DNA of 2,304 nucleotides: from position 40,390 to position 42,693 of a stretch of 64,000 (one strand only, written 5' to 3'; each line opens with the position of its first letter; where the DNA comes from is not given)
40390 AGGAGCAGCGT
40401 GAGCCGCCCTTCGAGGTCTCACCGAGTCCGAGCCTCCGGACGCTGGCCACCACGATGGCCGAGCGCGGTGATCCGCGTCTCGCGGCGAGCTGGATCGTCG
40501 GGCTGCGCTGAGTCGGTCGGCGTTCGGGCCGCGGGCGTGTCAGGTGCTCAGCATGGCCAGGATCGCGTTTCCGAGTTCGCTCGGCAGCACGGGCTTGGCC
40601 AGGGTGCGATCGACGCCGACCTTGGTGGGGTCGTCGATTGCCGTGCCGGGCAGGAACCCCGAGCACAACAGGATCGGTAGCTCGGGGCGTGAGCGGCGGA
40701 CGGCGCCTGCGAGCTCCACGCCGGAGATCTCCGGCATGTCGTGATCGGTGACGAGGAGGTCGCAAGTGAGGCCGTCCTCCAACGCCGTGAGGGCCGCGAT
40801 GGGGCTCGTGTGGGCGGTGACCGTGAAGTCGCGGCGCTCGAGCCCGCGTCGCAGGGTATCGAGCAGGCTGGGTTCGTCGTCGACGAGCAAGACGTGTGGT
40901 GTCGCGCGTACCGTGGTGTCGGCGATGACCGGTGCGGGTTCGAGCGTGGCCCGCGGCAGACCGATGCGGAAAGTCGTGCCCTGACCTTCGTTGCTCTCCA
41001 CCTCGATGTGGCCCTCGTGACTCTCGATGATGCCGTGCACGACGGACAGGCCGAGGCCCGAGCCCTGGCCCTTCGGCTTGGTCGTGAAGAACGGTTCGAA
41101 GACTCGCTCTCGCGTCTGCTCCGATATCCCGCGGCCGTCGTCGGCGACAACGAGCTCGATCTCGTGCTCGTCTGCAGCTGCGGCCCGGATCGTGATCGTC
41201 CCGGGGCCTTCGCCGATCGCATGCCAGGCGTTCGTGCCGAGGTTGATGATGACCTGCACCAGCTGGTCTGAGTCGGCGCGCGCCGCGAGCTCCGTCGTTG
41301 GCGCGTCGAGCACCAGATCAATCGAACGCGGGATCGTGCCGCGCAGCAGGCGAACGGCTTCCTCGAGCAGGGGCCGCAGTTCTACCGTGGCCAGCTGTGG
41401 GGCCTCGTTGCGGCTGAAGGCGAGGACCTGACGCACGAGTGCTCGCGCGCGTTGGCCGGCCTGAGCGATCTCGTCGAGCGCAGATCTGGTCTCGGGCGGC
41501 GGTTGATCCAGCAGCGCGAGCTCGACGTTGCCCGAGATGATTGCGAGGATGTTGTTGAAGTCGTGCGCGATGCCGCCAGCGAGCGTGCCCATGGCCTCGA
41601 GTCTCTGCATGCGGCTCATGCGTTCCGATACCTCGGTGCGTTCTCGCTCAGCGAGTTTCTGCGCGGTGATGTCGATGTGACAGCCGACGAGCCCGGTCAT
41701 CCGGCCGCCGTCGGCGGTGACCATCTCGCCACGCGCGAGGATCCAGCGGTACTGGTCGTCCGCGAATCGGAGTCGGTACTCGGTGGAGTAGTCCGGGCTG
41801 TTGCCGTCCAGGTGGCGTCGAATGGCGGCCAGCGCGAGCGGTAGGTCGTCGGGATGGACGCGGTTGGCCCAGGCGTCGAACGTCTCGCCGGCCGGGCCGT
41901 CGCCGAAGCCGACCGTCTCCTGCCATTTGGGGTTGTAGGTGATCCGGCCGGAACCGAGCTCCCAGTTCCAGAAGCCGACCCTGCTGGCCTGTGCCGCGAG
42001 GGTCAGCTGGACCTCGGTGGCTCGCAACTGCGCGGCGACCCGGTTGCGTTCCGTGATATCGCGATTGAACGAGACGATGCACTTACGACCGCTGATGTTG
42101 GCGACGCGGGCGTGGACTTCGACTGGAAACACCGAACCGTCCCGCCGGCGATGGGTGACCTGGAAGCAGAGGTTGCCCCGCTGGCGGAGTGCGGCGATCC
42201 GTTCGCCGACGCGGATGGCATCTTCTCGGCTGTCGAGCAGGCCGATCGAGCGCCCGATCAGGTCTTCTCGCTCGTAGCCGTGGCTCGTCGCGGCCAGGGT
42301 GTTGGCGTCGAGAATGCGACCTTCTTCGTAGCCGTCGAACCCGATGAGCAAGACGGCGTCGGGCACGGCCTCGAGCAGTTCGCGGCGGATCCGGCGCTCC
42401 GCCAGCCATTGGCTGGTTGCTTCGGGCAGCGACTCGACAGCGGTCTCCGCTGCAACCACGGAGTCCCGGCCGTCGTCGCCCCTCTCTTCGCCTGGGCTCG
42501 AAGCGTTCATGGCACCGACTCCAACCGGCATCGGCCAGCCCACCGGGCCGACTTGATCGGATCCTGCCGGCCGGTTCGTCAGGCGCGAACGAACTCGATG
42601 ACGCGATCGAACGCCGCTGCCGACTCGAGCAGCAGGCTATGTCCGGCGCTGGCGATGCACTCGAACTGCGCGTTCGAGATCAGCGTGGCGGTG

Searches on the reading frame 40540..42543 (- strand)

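Call 58: search_protein_families(library=pfam, proteins=[window:40540-42543:-], max_evalue=0.001)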
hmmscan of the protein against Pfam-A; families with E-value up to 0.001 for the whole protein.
window:40540-42543:- (667 aa): 9 families
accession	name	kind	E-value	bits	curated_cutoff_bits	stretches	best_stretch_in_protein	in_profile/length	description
PF02518.31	HATPase_c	-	3.6e-27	95.4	26.4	1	424-532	2-110/111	Histidine kinase-, DNA gyrase B-, and HSP90-like ATPase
PF08447.18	PAS_3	-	2.4e-21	76.2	25.6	1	201-287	2-87/89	PAS fold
PF00072.30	Response_reg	-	1.3e-16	61.2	30.2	1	551-661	1-110/111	Response regulator receiver domain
PF13426.13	PAS_9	-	6.8e-14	52.4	27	1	72-165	8-103/103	PAS domain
PF00512.31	HisKA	-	5.4e-12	46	26.9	1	318-381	2-65/66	His Kinase A (phospho-acceptor) domain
PF00989.32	PAS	-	1.8e-11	44.5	22.6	1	53-162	3-112/113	PAS fold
PF08448.16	PAS_4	-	7.5e-06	26.6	23.1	1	57-167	1-109/110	PAS fold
PF13581.12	HATPase_c_2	-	2.6e-05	24.7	27.4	1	437-526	41-124/127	Histidine kinase-like ATPase domain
PF13188.13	PAS_8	-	0.00011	22.3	21.8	1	54-107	4-54/65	PAS domain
